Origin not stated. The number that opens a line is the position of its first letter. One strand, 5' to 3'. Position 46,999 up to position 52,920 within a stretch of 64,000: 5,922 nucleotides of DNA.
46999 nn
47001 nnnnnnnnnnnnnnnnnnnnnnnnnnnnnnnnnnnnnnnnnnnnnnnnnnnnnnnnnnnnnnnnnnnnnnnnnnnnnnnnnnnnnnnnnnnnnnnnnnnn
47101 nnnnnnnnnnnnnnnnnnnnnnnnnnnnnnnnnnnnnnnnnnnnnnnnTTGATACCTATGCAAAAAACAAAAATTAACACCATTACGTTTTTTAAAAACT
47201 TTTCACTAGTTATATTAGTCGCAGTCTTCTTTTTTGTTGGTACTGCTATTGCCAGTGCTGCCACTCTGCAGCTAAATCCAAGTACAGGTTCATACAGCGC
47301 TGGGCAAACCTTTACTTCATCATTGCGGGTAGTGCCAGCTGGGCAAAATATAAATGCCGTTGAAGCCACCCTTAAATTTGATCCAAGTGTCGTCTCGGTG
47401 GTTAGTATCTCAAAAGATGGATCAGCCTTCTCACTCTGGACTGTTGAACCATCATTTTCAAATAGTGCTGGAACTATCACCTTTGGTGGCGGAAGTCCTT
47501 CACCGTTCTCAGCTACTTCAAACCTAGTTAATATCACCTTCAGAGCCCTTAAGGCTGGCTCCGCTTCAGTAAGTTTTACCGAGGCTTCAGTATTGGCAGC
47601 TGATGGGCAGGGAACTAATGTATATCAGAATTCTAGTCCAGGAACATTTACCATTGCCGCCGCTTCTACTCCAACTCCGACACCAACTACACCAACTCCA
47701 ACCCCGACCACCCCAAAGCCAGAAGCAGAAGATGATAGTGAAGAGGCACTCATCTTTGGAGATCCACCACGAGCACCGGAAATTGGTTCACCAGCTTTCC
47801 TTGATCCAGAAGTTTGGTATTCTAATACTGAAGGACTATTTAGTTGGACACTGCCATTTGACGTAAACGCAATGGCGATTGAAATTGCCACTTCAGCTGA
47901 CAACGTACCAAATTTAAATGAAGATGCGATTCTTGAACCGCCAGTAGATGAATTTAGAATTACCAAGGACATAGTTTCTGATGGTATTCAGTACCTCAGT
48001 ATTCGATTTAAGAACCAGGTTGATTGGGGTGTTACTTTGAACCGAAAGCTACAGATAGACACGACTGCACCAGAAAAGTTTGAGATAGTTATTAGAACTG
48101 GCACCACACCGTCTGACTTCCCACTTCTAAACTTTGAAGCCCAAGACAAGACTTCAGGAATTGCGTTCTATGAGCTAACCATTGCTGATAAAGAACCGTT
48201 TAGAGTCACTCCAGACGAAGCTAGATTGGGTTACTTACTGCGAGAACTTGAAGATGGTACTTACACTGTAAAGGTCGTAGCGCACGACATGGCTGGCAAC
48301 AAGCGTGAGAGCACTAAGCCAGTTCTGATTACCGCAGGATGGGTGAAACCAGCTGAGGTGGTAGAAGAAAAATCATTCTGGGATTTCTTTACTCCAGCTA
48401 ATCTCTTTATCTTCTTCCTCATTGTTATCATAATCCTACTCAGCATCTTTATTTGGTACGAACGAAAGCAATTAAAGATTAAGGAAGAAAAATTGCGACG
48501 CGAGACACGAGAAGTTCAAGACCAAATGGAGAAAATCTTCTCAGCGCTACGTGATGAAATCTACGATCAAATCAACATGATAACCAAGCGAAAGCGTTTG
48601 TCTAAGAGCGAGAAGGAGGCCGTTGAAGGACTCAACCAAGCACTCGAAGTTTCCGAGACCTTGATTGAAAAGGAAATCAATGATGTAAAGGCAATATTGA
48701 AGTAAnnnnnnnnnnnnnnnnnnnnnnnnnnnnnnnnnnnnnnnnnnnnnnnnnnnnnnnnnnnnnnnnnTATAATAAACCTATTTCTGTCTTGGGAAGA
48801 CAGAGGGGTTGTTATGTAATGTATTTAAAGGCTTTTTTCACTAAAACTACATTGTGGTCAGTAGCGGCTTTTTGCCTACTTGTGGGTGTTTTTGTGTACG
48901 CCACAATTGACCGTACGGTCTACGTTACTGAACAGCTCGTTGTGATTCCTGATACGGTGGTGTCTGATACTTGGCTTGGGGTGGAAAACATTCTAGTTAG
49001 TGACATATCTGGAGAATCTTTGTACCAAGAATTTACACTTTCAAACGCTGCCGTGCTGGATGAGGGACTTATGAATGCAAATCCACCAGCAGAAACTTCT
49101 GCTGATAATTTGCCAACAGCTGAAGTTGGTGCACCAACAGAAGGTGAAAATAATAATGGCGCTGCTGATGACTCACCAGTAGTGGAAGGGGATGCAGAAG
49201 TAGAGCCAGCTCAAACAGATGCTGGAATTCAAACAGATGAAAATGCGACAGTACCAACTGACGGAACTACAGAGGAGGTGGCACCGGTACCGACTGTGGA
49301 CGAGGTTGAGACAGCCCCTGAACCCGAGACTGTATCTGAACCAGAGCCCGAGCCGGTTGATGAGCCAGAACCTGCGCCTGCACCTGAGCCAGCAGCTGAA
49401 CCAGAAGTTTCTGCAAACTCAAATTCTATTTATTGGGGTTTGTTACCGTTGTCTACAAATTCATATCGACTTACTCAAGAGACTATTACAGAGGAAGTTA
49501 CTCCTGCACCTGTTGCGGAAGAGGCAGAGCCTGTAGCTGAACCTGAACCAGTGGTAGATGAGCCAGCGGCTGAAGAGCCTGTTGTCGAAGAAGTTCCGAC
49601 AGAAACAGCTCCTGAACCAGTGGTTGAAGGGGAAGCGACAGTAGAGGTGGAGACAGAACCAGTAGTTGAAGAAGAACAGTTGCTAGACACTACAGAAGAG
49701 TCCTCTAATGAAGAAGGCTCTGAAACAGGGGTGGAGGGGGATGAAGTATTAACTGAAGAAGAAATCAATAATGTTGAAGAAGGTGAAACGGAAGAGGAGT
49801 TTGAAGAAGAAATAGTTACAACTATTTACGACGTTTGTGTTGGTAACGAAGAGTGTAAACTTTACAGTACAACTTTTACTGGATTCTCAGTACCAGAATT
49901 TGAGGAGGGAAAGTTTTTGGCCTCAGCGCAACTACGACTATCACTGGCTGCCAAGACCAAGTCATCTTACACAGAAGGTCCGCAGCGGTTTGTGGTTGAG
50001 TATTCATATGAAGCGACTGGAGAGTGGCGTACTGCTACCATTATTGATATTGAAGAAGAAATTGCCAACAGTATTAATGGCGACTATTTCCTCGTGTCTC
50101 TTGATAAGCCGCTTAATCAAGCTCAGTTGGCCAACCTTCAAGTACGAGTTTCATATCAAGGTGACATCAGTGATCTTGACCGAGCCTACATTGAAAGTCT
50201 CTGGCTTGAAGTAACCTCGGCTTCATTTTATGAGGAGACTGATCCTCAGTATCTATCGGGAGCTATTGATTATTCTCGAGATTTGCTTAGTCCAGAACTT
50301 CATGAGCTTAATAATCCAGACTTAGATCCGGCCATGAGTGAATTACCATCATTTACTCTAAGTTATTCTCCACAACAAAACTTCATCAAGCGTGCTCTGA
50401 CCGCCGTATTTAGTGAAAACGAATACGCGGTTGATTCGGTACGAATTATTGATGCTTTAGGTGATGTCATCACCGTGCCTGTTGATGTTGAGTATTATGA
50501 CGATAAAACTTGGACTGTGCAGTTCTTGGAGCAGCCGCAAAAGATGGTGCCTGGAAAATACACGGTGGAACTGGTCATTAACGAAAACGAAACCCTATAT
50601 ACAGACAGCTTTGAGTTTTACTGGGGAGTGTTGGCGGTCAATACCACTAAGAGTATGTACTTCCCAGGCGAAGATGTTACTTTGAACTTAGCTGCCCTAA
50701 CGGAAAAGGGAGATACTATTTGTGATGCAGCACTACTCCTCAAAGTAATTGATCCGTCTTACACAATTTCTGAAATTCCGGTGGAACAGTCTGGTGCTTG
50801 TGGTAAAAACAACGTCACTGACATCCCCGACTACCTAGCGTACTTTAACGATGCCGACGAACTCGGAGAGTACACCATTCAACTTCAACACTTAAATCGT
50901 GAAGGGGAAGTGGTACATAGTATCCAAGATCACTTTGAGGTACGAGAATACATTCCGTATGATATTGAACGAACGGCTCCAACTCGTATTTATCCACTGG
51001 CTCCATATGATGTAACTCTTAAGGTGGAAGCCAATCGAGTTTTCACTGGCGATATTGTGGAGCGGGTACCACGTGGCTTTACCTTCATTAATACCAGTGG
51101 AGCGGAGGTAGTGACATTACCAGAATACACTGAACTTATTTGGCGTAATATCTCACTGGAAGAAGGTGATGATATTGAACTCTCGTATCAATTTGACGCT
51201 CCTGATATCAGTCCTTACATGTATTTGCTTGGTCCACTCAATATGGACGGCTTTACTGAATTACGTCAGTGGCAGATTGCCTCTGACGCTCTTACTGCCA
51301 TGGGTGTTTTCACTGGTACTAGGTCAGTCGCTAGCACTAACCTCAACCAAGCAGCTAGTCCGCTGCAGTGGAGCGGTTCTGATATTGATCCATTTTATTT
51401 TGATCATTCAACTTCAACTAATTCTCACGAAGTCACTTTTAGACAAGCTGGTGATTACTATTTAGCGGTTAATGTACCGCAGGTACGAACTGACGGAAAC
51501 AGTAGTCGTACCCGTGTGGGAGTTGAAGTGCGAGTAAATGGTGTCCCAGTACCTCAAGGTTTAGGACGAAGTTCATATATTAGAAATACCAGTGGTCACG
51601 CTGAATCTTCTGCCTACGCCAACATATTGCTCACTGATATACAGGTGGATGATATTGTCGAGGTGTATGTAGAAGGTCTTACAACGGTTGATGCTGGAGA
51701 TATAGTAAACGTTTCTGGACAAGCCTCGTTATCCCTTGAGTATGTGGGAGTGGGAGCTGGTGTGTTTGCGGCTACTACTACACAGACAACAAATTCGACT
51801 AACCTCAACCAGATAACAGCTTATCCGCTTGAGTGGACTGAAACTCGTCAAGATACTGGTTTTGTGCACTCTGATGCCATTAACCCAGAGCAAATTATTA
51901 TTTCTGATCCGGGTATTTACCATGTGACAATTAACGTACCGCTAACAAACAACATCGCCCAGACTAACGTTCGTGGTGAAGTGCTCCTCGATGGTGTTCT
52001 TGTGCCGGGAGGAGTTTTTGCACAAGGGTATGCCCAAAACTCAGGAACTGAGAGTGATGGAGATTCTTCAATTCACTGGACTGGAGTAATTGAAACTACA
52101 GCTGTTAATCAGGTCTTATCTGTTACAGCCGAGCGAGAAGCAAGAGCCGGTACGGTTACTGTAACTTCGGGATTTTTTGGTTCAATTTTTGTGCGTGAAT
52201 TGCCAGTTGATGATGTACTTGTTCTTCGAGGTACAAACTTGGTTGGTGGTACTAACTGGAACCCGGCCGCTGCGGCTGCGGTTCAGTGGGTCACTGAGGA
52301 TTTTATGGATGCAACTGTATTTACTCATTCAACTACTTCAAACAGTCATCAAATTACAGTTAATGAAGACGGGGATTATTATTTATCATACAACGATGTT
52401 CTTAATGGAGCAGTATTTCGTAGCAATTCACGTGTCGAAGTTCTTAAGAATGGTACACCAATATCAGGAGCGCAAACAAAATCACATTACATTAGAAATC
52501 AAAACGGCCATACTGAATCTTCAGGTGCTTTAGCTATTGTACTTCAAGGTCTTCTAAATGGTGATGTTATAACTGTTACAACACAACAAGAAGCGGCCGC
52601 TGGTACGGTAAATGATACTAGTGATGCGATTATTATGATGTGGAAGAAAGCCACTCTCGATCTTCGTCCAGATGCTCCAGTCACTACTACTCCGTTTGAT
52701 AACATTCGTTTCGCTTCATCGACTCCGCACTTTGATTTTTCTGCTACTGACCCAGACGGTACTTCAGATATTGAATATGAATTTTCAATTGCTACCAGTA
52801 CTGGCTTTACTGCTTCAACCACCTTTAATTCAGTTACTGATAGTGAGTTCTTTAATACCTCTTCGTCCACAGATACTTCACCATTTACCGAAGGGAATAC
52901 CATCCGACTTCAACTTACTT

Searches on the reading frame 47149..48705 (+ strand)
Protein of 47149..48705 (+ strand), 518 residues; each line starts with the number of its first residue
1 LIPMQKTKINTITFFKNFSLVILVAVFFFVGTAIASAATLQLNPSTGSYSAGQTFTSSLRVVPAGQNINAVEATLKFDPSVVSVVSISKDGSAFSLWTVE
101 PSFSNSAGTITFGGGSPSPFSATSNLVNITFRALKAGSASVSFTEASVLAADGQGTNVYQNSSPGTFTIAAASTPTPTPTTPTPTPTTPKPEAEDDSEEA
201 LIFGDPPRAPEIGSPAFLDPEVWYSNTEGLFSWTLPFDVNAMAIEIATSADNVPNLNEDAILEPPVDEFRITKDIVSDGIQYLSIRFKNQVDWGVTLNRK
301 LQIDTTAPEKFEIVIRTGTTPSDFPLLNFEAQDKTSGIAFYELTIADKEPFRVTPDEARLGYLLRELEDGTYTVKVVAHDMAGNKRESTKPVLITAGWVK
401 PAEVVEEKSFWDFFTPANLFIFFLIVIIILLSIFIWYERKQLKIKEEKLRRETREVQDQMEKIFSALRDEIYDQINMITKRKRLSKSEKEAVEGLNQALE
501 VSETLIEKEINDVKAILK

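Call 57: search_protein_families(library=pfam, proteins=[window:47149-48705:+], max_evalue=0.001)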
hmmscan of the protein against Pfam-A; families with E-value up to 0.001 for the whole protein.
window:47149-48705:+ (518 aa): 2 families
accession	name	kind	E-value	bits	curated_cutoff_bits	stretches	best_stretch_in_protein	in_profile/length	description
PF00963.24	Cohesin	-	2.5e-09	37.9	24.1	1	48-168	10-138/139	Cohesin domain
PF19077.6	Big_13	-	0.00027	21.8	27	0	365-390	70-95/102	Bacterial Ig-like domain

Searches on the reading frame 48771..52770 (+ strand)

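Call 69: search_protein_families(library=pfam, proteins=[window:48771-52770:+], max_evalue=0.0001)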
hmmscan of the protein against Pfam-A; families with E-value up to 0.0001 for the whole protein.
window:48771-52770:+ (1333 aa): 1 family
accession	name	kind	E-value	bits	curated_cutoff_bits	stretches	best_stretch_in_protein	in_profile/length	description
PF18573.7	BclA_C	-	1.5e-06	28.6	38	0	1187-1237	32-79/128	BclA C-terminal domain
